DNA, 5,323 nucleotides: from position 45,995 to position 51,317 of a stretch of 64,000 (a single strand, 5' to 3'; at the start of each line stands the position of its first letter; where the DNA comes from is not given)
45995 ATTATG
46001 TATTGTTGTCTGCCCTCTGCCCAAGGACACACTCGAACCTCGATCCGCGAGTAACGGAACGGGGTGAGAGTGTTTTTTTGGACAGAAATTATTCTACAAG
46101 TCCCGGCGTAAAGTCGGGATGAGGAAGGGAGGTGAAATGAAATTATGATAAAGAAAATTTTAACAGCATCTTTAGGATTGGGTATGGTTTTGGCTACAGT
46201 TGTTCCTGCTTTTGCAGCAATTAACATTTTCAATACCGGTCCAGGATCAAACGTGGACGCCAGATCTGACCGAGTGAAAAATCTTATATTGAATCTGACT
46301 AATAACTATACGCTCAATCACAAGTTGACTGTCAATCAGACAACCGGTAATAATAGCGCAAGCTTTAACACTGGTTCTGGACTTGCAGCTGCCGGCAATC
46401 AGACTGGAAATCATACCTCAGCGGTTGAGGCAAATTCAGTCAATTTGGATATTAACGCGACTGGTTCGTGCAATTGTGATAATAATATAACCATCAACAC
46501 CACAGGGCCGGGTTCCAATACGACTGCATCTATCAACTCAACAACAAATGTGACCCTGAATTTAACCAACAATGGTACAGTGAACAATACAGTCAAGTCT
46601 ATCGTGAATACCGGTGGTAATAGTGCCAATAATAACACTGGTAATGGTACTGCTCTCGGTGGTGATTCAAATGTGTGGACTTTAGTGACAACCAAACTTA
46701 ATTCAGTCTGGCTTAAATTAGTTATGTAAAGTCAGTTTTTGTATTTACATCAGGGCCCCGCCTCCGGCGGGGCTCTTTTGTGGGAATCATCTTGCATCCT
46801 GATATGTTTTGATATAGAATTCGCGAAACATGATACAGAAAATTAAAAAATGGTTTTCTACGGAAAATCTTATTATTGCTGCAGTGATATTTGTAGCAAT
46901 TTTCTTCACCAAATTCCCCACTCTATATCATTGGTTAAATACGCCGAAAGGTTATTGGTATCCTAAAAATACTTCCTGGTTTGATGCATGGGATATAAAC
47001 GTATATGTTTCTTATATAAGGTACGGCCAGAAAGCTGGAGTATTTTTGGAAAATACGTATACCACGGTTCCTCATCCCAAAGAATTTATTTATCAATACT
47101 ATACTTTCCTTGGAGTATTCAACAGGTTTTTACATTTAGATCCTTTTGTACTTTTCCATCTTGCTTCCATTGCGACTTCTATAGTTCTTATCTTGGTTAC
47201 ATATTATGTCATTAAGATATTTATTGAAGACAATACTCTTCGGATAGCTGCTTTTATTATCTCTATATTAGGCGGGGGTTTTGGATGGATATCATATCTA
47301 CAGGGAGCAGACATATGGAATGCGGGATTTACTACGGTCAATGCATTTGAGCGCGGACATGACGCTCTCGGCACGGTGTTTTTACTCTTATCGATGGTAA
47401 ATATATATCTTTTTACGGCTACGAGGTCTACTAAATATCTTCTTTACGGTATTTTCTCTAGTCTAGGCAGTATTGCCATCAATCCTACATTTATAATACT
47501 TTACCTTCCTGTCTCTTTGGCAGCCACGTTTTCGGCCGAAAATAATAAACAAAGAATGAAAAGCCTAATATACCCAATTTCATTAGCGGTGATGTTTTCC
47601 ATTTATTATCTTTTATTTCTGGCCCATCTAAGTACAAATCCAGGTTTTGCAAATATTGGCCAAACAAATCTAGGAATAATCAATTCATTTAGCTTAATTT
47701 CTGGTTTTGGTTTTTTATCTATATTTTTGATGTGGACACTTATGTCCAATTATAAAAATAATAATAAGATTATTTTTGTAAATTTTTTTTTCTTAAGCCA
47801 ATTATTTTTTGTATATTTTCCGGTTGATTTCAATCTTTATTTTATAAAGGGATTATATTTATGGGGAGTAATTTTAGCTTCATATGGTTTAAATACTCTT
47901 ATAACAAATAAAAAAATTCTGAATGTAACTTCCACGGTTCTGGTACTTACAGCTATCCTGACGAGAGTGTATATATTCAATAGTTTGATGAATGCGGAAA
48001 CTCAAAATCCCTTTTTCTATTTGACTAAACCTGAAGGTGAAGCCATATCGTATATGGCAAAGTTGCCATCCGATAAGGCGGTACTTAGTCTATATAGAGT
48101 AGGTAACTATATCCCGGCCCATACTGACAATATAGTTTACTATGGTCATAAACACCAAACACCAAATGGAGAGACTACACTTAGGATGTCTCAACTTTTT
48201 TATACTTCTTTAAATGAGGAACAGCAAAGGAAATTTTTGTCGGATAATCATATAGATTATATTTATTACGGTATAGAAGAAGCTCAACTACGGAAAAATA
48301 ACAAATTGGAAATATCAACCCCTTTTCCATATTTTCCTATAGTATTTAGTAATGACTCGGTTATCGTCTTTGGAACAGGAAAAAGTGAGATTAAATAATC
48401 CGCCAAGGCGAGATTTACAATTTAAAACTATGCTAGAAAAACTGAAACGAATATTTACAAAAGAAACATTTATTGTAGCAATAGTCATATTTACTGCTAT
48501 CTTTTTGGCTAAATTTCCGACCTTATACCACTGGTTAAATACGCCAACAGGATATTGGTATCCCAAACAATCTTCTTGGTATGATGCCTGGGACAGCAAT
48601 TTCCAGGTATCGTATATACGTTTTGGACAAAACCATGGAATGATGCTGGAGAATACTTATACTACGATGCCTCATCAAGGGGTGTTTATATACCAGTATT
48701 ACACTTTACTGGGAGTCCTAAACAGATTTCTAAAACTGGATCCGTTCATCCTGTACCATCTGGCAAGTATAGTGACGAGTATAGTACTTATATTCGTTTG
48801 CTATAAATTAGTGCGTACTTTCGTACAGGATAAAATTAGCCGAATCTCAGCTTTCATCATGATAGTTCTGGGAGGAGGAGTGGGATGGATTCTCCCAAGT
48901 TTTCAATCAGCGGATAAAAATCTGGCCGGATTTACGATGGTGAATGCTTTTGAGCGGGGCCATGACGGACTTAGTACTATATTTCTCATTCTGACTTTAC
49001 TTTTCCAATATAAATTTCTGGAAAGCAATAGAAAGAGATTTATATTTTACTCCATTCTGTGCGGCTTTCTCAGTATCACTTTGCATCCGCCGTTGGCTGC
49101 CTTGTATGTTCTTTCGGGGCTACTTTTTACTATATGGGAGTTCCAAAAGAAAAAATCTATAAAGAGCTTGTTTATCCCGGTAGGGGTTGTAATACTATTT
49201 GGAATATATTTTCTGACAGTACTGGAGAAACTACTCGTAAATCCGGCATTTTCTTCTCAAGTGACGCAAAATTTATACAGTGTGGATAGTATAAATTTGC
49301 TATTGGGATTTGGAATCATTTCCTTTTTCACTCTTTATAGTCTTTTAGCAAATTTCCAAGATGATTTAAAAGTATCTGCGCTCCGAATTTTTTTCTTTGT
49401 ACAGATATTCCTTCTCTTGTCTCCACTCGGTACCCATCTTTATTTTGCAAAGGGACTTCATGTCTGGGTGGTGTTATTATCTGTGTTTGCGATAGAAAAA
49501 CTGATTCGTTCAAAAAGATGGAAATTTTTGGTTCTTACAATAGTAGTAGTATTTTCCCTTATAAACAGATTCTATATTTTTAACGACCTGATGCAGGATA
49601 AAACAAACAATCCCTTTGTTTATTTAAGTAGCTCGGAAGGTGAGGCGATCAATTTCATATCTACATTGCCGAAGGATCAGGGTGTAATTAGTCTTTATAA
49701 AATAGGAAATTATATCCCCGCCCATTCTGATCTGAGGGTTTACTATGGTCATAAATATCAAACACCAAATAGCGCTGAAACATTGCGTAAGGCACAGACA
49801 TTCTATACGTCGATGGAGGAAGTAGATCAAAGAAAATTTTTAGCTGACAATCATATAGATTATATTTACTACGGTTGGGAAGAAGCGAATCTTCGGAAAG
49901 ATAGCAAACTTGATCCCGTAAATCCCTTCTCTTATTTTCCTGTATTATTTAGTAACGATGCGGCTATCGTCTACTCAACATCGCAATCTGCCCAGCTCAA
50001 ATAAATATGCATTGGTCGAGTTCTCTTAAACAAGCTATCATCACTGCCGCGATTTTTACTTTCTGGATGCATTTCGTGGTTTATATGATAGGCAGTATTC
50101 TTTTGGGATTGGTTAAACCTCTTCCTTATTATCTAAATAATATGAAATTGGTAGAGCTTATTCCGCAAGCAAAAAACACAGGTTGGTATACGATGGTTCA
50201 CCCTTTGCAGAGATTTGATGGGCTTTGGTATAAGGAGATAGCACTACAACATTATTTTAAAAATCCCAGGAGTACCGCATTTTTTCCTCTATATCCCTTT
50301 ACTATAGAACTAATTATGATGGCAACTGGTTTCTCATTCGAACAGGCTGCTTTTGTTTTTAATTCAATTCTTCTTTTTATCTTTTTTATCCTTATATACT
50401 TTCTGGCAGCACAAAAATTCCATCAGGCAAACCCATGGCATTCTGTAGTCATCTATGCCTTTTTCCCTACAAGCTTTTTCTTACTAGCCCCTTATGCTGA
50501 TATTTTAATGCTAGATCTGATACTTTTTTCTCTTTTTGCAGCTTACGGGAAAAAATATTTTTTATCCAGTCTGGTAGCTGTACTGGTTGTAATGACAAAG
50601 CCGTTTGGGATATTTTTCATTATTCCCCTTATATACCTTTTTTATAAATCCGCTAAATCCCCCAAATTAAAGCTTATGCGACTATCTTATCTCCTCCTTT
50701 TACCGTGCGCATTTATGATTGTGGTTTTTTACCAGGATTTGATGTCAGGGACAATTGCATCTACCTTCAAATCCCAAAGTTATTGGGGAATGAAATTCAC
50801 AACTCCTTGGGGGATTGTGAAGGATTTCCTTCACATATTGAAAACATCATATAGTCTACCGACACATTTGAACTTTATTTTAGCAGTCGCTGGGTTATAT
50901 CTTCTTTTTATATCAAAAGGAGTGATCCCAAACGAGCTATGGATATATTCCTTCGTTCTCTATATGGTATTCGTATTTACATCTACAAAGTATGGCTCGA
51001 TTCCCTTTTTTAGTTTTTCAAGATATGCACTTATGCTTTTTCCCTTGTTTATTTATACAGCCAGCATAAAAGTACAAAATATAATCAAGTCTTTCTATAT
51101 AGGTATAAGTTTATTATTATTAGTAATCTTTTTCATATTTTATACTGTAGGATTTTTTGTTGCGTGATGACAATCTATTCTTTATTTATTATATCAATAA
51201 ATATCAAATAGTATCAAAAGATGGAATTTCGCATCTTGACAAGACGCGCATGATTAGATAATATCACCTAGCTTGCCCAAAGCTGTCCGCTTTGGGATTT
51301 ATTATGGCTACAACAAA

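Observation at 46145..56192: Paralogous family of secreted proteins built from ~88-aa repeats saturated with N-x-S/T sequons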

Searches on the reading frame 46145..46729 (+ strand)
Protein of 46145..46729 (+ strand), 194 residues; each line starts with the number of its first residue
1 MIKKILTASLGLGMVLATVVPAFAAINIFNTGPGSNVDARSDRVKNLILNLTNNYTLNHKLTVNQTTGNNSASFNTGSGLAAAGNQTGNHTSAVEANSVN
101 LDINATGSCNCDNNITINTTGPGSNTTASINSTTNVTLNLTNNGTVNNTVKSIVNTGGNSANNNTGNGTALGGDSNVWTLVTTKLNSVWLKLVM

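Call 3: search_protein_families(library=pfam, proteins=[window:46145-46729:+], max_evalue=0.1)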
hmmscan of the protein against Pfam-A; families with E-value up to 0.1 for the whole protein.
window:46145-46729:+ (194 aa): 0 families

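Call 4: search_protein_families(library=ncbifam, proteins=[window:46145-46729:+], max_evalue=0.1)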
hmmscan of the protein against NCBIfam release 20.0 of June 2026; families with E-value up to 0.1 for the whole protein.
window:46145-46729:+ (194 aa): 0 families

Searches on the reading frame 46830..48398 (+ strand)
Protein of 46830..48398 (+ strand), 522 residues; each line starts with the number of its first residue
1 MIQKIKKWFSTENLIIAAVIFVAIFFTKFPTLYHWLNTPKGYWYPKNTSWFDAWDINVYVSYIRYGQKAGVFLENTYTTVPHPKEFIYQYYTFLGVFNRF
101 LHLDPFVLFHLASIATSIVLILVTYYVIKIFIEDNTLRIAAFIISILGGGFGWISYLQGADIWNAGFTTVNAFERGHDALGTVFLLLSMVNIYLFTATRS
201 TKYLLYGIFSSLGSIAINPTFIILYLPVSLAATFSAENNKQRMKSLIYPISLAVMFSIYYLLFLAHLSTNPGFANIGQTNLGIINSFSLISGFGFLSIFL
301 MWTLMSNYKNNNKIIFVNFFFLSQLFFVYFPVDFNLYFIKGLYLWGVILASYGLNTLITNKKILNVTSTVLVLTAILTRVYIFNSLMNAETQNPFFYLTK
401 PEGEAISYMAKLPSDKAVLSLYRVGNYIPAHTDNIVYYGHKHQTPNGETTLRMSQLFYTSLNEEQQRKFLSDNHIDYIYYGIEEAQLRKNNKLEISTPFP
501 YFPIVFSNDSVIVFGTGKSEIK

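Call 3: search_protein_families(library=pfam, proteins=[window:46830-48398:+], max_evalue=0.1)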
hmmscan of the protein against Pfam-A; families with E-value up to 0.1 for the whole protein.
window:46830-48398:+ (522 aa): 0 families

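Call 4: search_protein_families(library=ncbifam, proteins=[window:46830-48398:+], max_evalue=0.1)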
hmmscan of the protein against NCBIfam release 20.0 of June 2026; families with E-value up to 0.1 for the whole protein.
window:46830-48398:+ (522 aa): 0 families

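Call 44: search_solved_structures(query=A4, max_evalue=10)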
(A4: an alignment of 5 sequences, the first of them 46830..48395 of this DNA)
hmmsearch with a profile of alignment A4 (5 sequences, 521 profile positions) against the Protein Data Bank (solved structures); distinct sequences matched with E-value up to 10: 0.

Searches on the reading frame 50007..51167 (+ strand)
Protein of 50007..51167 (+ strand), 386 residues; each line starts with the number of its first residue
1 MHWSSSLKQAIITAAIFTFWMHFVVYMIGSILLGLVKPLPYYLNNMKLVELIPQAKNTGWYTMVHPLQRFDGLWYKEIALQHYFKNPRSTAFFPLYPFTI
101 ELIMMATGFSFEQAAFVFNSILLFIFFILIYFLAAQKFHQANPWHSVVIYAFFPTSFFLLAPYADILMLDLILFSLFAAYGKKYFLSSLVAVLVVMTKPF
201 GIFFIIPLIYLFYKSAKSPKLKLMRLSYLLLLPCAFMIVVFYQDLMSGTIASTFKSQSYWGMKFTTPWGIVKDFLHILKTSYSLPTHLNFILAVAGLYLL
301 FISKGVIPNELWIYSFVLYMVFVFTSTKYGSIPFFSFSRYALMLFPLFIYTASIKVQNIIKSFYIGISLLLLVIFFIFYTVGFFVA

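Call 3: search_protein_families(library=pfam, proteins=[window:50007-51167:+], max_evalue=0.1)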
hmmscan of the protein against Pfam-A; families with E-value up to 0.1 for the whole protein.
window:50007-51167:+ (386 aa): 0 families

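Call 4: search_protein_families(library=ncbifam, proteins=[window:50007-51167:+], max_evalue=0.1)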
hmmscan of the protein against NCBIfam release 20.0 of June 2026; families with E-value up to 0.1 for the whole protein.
window:50007-51167:+ (386 aa): 2 families
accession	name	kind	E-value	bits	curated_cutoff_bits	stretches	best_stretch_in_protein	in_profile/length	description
NF046093.1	AZOBR_p60025_fam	subfamily_domain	0.0004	19.7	150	1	94-234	95-231/232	AZOBR_p60025 family cell surface glycopolymer formation protein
NF041326.1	Bacteroid_MobC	subfamily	0.067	11.5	900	0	121-256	23-153/655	conjugal transfer protein MobC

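Call 46: search_solved_structures(query=A6, max_evalue=10)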
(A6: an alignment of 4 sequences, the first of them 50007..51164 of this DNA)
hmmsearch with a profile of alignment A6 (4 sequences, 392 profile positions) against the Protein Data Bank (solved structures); distinct sequences matched with E-value up to 10: 1.
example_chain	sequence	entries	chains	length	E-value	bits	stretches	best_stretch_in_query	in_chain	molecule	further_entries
23gx_B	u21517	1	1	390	0.0036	19.8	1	157-234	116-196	GPI mannosyltransferase 1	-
